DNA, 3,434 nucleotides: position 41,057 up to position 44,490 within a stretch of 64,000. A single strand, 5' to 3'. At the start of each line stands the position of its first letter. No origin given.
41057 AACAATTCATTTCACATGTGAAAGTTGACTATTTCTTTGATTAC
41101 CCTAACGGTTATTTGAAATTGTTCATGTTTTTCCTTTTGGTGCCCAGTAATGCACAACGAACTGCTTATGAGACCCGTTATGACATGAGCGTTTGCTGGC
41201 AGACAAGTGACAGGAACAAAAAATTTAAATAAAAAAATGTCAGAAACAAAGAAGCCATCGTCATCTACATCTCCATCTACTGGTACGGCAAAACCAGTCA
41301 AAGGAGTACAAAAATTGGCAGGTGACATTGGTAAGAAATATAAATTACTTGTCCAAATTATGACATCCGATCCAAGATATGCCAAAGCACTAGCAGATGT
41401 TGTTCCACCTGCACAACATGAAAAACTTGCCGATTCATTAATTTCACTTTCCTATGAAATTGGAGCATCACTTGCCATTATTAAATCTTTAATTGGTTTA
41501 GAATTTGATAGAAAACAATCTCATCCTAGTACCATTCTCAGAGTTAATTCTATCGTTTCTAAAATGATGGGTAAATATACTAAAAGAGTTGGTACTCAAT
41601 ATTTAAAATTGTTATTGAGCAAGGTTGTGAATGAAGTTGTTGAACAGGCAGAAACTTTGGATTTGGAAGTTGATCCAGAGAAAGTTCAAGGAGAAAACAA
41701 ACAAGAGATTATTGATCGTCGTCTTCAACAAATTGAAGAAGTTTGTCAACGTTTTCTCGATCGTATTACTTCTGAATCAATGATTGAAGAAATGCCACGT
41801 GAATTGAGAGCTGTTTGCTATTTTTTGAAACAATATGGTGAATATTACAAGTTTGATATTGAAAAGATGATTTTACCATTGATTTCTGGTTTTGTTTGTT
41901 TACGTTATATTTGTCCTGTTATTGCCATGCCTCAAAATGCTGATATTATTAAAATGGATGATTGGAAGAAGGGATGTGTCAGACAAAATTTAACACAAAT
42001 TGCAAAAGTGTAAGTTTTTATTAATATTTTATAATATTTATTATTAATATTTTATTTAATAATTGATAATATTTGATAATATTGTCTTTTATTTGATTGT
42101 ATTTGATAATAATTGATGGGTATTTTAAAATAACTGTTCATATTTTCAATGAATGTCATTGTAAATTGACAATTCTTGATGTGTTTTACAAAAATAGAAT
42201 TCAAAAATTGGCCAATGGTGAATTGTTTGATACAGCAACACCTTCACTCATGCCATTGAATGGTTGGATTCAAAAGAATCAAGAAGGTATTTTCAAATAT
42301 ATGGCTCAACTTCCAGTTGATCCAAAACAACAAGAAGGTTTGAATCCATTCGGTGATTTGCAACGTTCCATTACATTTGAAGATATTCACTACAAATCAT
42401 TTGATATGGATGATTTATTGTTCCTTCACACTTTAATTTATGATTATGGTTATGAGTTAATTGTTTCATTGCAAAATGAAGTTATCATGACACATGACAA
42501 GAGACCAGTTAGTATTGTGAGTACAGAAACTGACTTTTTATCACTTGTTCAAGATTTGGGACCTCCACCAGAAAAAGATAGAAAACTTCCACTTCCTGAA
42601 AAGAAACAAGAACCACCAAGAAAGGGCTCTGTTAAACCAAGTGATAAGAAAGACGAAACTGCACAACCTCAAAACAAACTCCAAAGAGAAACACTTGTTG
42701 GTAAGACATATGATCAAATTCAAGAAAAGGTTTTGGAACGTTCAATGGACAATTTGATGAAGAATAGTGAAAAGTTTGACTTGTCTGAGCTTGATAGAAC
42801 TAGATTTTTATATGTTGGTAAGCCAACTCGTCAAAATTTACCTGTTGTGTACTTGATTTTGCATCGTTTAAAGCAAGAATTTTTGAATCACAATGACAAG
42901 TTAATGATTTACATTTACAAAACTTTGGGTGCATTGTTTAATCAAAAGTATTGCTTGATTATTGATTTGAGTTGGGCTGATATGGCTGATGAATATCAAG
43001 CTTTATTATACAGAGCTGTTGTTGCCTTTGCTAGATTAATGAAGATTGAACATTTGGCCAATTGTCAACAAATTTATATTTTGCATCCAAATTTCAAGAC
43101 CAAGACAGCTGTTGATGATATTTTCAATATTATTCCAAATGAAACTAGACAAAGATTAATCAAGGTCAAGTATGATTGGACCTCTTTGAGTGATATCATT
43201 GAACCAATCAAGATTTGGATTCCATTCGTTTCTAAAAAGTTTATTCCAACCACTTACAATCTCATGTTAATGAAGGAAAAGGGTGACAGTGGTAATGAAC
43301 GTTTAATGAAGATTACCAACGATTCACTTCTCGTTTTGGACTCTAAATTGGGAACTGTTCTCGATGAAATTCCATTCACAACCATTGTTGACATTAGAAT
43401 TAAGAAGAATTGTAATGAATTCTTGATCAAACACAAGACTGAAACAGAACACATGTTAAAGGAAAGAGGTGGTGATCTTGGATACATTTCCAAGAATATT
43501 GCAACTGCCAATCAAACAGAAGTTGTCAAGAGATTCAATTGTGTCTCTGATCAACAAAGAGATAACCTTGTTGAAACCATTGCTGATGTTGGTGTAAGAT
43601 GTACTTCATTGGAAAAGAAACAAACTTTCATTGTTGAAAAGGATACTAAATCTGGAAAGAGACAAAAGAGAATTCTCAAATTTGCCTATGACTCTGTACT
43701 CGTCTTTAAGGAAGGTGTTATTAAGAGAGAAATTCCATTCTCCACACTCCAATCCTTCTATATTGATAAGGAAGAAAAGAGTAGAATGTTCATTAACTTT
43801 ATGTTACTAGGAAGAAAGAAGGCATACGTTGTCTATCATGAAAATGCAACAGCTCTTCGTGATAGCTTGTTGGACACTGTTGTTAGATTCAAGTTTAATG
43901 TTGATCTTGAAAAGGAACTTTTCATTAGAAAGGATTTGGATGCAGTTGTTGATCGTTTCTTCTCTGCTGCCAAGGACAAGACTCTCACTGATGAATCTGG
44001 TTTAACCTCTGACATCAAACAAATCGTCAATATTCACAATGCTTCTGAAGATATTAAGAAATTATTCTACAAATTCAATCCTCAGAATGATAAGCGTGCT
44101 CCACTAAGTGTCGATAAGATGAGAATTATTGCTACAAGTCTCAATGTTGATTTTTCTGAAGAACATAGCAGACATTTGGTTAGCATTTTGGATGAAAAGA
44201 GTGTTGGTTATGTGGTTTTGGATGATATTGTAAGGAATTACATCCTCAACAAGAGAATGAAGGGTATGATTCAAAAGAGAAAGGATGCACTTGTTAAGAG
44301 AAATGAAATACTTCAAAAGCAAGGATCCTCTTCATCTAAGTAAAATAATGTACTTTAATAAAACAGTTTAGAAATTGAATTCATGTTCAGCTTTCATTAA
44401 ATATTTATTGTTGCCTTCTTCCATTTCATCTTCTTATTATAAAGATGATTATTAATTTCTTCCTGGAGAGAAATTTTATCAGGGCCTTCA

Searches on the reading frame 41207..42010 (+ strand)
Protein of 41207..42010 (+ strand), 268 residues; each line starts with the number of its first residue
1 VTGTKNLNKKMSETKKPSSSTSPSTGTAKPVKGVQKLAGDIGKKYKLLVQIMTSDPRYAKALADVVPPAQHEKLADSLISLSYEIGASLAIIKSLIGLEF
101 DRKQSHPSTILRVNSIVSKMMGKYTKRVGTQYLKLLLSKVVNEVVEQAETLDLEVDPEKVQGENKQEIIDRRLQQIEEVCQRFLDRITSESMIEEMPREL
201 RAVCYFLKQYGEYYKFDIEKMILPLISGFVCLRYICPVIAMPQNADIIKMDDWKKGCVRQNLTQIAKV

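Call 62: search_protein_families(library=pfam, proteins=[window:41207-42010:+], max_evalue=0.00001)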
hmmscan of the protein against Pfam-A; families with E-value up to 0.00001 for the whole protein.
window:41207-42010:+ (268 aa): 1 family
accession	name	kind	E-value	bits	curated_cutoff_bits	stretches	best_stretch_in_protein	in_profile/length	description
PF00616.24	RasGAP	-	5e-35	121.7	28.3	1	92-268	2-201/207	GTPase-activator protein for Ras-like GTPase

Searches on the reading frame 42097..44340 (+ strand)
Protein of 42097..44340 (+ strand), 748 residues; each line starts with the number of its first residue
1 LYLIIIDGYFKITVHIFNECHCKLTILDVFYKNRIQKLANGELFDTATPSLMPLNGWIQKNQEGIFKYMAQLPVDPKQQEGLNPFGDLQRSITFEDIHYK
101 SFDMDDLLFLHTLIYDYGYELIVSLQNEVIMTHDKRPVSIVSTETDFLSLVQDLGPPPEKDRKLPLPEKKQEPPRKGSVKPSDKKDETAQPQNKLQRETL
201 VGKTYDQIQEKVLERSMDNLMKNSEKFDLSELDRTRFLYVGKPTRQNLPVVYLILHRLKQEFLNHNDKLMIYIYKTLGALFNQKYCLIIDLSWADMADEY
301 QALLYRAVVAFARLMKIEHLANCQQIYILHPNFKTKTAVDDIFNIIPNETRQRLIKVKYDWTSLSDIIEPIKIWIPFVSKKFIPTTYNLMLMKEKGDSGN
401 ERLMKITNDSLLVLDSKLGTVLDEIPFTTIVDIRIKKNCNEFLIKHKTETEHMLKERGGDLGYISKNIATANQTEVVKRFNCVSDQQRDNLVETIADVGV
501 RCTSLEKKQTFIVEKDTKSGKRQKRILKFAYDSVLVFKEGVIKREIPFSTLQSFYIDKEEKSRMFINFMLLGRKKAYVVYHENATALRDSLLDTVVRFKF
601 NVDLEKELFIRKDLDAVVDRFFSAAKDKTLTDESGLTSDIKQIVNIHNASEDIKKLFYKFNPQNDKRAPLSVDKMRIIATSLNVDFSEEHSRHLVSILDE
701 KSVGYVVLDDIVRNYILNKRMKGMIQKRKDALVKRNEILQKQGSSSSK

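Call 62: search_protein_families(library=pfam, proteins=[window:42097-44340:+], max_evalue=0.00001)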
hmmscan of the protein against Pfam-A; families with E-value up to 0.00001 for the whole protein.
window:42097-44340:+ (748 aa): 1 family
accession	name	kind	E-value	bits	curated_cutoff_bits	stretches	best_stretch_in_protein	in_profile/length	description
PF13716.11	CRAL_TRIO_2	-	7.5e-09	36.5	23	1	249-378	3-131/137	Divergent CRAL/TRIO domain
